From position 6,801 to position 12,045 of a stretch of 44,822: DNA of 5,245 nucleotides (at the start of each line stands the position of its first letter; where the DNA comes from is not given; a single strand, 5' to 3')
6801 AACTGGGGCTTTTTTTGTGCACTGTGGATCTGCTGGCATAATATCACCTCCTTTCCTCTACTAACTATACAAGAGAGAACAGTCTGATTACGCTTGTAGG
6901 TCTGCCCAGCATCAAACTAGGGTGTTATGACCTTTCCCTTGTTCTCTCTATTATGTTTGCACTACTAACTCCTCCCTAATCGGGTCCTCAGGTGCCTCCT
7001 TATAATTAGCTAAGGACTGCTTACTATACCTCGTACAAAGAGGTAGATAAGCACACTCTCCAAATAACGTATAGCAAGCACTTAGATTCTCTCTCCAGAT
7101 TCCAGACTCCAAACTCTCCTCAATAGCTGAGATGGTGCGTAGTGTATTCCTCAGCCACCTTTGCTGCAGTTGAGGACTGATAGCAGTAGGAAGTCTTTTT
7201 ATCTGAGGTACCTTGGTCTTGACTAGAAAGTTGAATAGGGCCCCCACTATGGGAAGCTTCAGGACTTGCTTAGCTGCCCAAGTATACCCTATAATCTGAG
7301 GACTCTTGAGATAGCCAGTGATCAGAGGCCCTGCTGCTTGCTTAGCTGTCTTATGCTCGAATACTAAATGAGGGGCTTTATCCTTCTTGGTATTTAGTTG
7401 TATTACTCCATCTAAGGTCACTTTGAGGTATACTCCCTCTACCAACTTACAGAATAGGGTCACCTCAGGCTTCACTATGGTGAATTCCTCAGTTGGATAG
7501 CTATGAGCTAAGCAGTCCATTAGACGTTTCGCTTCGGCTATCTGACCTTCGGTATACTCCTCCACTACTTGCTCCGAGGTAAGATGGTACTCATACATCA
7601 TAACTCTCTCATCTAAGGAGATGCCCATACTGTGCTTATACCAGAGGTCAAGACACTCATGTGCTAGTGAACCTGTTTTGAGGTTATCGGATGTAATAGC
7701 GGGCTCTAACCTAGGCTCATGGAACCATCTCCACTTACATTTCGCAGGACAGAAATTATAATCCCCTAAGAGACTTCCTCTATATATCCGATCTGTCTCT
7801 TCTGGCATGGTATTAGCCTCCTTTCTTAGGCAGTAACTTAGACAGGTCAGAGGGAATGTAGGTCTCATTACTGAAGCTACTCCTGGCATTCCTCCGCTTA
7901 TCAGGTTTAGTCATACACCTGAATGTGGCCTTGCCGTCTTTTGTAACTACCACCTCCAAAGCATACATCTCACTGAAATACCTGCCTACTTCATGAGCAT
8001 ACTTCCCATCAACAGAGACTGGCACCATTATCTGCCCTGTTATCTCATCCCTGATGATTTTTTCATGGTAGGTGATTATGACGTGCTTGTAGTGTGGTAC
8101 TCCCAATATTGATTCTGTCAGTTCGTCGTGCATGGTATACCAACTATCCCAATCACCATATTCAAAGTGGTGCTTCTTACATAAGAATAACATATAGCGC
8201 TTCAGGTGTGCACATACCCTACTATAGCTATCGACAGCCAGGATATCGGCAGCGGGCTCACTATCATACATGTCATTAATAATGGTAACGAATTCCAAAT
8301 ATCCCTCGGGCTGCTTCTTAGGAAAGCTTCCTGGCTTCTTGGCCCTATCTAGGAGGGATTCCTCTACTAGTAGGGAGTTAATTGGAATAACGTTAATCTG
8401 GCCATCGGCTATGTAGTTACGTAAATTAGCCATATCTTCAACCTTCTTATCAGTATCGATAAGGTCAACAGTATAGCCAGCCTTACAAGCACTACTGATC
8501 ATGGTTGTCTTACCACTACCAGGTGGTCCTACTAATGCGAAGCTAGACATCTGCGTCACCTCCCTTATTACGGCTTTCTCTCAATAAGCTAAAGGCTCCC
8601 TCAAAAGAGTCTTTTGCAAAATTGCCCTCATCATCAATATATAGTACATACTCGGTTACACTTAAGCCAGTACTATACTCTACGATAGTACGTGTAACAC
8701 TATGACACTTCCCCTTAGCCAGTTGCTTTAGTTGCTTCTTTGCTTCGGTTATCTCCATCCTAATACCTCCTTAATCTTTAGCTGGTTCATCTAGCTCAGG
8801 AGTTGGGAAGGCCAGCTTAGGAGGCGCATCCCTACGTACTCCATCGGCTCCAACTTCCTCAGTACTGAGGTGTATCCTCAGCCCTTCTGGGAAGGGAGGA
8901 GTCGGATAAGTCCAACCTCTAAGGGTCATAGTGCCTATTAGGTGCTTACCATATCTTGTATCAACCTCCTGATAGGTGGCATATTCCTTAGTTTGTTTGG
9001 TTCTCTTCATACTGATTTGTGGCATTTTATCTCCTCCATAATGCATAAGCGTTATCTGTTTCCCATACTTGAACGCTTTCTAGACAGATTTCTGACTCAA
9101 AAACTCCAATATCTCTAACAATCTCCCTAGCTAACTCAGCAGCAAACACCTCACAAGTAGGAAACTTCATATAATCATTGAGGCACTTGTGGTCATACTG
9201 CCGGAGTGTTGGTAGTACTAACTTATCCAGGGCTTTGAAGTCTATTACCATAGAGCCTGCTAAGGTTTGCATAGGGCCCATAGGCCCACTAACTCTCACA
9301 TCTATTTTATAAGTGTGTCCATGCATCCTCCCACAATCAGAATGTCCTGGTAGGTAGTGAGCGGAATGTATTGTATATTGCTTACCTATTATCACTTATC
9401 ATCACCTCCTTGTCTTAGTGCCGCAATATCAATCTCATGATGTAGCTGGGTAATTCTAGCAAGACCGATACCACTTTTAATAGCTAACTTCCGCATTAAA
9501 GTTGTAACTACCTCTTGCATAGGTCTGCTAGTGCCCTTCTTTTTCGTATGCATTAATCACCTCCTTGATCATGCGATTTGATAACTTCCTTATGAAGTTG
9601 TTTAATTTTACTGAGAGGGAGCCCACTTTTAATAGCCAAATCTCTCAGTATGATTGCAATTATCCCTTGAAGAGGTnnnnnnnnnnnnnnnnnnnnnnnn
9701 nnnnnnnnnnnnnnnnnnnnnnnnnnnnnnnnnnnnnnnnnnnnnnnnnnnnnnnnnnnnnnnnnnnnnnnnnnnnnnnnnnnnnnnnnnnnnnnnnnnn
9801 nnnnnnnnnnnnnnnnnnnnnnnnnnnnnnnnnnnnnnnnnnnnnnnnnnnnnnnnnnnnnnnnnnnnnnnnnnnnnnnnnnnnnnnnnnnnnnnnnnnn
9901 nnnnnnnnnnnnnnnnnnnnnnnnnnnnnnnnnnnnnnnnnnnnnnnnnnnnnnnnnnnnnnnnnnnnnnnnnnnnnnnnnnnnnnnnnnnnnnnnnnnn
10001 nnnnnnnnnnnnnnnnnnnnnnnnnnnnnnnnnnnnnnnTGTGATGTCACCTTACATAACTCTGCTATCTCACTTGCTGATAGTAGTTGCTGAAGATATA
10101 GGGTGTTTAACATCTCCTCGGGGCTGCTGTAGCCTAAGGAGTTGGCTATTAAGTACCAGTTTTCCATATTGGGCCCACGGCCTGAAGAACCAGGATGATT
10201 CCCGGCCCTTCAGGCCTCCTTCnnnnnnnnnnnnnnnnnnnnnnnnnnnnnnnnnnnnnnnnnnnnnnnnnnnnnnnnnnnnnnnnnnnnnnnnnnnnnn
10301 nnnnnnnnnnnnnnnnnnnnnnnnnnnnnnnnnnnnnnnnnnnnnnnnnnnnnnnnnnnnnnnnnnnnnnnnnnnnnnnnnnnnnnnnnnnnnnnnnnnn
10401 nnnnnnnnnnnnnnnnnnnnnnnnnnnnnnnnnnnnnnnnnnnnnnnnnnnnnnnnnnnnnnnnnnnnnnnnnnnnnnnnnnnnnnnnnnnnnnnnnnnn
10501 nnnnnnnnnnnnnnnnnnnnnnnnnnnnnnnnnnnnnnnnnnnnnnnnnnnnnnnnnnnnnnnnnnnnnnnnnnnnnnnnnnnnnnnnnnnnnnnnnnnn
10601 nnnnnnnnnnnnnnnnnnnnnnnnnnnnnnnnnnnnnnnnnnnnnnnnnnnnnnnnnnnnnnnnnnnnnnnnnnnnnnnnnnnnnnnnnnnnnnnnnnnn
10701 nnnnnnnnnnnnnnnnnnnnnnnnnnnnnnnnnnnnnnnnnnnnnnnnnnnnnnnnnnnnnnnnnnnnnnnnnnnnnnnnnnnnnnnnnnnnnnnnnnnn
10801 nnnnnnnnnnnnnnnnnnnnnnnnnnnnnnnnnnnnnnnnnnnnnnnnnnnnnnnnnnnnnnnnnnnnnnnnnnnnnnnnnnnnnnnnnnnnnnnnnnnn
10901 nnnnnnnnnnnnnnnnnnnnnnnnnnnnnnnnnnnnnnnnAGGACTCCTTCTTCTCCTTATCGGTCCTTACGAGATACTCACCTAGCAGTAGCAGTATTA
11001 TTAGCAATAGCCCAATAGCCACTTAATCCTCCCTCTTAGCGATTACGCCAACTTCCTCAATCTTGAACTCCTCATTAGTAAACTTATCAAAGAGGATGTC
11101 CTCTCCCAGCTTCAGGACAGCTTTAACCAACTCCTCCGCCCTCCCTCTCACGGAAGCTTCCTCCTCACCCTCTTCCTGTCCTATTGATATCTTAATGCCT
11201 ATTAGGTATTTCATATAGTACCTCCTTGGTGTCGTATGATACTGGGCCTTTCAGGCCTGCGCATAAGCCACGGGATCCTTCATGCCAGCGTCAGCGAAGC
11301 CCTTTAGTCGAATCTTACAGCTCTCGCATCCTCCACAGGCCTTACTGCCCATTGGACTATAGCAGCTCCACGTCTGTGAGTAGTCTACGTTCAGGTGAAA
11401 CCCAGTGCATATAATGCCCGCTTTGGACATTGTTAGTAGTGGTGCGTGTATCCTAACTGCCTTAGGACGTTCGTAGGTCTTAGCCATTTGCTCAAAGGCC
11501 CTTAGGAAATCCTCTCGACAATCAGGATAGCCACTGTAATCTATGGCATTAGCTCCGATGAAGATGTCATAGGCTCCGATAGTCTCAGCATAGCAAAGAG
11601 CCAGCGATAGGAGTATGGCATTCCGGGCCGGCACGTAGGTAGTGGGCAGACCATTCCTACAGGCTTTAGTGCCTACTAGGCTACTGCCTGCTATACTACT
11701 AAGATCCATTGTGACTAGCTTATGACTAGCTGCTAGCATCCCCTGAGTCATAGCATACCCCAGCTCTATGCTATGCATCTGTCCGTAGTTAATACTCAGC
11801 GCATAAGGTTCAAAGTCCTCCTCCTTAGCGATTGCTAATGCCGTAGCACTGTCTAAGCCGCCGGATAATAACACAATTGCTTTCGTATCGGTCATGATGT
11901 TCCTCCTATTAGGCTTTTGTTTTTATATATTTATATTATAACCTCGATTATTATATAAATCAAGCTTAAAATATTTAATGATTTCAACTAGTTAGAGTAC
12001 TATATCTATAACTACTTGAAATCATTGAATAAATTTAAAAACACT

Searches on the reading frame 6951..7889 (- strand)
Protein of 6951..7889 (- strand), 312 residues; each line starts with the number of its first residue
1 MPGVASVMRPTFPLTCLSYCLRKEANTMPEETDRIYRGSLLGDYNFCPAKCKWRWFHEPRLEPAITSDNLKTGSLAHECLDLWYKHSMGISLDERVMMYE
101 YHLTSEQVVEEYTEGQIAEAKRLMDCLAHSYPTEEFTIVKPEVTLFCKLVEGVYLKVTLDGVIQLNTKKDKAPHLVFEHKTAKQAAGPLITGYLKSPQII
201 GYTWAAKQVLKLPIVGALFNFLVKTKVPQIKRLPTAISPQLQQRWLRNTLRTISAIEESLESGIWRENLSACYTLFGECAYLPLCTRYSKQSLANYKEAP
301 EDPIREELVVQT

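Call 9: search_protein_families(library=pfam, proteins=[window:6951-7889:-], max_evalue=0.01)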
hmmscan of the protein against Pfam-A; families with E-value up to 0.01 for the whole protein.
window:6951-7889:- (312 aa): 1 family
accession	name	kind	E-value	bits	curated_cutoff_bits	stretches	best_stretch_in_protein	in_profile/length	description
PF12705.13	PDDEXK_1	-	6.6e-09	36.5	22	1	49-285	11-246/247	PD-(D/E)XK nuclease superfamily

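Call 71: search_protein_families(library=padloc, proteins=[window:6951-7889:-], max_evalue=0.1)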
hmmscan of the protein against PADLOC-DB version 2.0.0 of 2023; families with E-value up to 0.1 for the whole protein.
window:6951-7889:- (312 aa): 0 families

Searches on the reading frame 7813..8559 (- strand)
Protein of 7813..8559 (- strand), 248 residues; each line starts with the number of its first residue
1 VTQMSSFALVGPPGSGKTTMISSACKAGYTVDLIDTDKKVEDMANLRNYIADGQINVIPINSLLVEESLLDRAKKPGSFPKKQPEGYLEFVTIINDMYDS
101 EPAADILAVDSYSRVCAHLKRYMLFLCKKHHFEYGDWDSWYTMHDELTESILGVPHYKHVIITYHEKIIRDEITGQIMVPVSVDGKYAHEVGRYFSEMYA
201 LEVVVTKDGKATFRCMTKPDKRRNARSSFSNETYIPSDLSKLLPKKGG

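Call 9: search_protein_families(library=pfam, proteins=[window:7813-8559:-], max_evalue=0.01)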
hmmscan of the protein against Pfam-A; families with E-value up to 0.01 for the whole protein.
window:7813-8559:- (248 aa): 3 families
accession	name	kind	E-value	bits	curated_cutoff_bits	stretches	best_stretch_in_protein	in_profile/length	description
PF13479.12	AAA_24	-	4.9e-08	33.5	27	1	7-200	5-167/195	AAA domain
PF13671.12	AAA_33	-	0.00098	19.9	27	1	8-46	3-40/143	AAA domain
PF00004.35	AAA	-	0.004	18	21.2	1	9-31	3-26/131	ATPase family associated with various cellular activities (AAA)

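Call 71: search_protein_families(library=padloc, proteins=[window:7813-8559:-], max_evalue=0.1)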
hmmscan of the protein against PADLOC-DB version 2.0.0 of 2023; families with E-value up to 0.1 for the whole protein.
window:7813-8559:- (248 aa): 3 families
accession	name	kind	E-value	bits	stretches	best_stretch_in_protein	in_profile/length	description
PDLC03920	MkoA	-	0.00016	18.1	1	5-26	632-653/1112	-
PDLC03924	MkoC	-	0.016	11.3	1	6-23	268-285/1136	-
PDLC04140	mad8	-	0.03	11.8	1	4-24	27-47/314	mads_8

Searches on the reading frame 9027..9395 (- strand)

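Call 9: search_protein_families(library=pfam, proteins=[window:9027-9395:-], max_evalue=0.01)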
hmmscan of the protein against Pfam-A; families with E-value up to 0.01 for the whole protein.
window:9027-9395:- (122 aa): 1 family
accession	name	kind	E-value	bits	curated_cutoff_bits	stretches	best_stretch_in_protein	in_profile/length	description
PF01242.24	PTPS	-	9.4e-23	80.9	22.4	1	3-119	2-117/121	6-pyruvoyl tetrahydropterin synthase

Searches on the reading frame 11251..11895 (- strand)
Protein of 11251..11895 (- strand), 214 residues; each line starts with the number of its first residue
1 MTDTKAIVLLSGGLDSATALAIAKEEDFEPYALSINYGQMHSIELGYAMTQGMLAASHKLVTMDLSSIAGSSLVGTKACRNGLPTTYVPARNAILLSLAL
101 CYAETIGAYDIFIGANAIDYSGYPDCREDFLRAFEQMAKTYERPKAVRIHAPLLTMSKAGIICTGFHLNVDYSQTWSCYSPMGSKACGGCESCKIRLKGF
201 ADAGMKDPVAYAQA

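Call 8: search_protein_families(library=phrogs, proteins=[window:11251-11895:-], max_evalue=0.01)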
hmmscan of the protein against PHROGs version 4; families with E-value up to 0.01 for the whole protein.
window:11251-11895:- (214 aa): 2 families
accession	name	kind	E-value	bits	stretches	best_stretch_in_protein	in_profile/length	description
phrog_1550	-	moron, auxiliary metabolic gene and host takeover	2.7e-53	182.3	1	3-213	145-360/418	QueC-like queuosine biosynthesis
phrog_10428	-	other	8e-22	78.6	1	3-212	255-472/476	L-glutamine-D-fructose-6-phosphate aminotransferase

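Call 9: search_protein_families(library=pfam, proteins=[window:11251-11895:-], max_evalue=0.01)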
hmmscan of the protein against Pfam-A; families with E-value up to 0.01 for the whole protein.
window:11251-11895:- (214 aa): 2 families
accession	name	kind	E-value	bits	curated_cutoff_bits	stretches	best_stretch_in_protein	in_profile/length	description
PF06508.19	QueC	-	3.5e-61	206.8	22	1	5-203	1-209/210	Queuosine biosynthesis protein QueC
PF00733.27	Asn_synthase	-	0.0011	19.1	21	0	2-47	16-62/354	Asparagine synthase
